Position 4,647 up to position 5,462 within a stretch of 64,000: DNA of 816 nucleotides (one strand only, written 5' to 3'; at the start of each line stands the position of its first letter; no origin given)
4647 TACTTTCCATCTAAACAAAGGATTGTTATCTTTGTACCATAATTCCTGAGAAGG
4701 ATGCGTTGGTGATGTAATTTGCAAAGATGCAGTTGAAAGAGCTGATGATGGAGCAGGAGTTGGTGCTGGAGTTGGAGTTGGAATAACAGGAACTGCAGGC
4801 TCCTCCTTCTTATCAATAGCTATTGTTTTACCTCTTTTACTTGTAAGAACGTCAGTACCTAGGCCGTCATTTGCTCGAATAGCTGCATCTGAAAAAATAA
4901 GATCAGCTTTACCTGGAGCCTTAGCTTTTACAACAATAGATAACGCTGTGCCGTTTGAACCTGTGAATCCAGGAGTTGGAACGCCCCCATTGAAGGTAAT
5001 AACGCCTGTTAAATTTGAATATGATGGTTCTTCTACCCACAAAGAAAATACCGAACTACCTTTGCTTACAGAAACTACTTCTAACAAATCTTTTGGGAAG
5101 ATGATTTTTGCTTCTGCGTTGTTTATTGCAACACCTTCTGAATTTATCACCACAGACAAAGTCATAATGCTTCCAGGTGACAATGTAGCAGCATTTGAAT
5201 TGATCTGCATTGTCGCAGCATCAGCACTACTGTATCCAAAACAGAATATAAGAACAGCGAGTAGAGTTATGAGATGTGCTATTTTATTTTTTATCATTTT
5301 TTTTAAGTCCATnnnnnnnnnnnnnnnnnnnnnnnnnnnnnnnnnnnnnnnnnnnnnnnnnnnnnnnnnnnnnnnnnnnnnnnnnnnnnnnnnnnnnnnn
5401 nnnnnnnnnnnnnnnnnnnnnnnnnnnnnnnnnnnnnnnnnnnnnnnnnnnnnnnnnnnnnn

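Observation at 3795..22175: Cohesin-dockerin tethering of a 5,419-aa surface fibre in a small-genome bacterium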

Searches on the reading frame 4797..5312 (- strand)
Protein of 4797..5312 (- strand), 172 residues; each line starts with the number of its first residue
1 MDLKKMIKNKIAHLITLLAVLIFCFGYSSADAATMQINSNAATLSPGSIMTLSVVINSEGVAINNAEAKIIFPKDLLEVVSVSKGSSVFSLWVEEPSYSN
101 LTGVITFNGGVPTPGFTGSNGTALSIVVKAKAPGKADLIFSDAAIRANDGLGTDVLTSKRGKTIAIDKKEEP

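Call 73: search_solved_structures(query=A3, max_evalue=10, show_alignments=5)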
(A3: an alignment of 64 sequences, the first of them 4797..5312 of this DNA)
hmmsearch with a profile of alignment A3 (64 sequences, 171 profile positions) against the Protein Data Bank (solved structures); distinct sequences matched with E-value up to 10: 7.
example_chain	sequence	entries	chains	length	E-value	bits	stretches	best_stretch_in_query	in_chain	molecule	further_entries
4uyp_A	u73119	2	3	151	0.056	16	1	36-134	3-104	Cellulosomal scaffoldin anchoring protein C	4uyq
7urp_A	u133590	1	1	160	0.062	15.9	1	39-82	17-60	Ribonucleases G and E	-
5aoz_A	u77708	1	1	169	0.078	15.6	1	29-89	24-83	PUTATIVE CELLULOSOMAL SCAFFOLDIN PROTEIN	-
5m2o_A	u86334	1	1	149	0.18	14.4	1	32-89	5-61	Putative cellulosomal scaffoldin protein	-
1tfk_A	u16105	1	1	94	0.96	12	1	68-110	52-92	Colicin D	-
1tfo_A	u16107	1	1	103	1.2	11.7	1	68-110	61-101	Colicin D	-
1v74_A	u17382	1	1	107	1.3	11.6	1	68-110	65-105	Colicin D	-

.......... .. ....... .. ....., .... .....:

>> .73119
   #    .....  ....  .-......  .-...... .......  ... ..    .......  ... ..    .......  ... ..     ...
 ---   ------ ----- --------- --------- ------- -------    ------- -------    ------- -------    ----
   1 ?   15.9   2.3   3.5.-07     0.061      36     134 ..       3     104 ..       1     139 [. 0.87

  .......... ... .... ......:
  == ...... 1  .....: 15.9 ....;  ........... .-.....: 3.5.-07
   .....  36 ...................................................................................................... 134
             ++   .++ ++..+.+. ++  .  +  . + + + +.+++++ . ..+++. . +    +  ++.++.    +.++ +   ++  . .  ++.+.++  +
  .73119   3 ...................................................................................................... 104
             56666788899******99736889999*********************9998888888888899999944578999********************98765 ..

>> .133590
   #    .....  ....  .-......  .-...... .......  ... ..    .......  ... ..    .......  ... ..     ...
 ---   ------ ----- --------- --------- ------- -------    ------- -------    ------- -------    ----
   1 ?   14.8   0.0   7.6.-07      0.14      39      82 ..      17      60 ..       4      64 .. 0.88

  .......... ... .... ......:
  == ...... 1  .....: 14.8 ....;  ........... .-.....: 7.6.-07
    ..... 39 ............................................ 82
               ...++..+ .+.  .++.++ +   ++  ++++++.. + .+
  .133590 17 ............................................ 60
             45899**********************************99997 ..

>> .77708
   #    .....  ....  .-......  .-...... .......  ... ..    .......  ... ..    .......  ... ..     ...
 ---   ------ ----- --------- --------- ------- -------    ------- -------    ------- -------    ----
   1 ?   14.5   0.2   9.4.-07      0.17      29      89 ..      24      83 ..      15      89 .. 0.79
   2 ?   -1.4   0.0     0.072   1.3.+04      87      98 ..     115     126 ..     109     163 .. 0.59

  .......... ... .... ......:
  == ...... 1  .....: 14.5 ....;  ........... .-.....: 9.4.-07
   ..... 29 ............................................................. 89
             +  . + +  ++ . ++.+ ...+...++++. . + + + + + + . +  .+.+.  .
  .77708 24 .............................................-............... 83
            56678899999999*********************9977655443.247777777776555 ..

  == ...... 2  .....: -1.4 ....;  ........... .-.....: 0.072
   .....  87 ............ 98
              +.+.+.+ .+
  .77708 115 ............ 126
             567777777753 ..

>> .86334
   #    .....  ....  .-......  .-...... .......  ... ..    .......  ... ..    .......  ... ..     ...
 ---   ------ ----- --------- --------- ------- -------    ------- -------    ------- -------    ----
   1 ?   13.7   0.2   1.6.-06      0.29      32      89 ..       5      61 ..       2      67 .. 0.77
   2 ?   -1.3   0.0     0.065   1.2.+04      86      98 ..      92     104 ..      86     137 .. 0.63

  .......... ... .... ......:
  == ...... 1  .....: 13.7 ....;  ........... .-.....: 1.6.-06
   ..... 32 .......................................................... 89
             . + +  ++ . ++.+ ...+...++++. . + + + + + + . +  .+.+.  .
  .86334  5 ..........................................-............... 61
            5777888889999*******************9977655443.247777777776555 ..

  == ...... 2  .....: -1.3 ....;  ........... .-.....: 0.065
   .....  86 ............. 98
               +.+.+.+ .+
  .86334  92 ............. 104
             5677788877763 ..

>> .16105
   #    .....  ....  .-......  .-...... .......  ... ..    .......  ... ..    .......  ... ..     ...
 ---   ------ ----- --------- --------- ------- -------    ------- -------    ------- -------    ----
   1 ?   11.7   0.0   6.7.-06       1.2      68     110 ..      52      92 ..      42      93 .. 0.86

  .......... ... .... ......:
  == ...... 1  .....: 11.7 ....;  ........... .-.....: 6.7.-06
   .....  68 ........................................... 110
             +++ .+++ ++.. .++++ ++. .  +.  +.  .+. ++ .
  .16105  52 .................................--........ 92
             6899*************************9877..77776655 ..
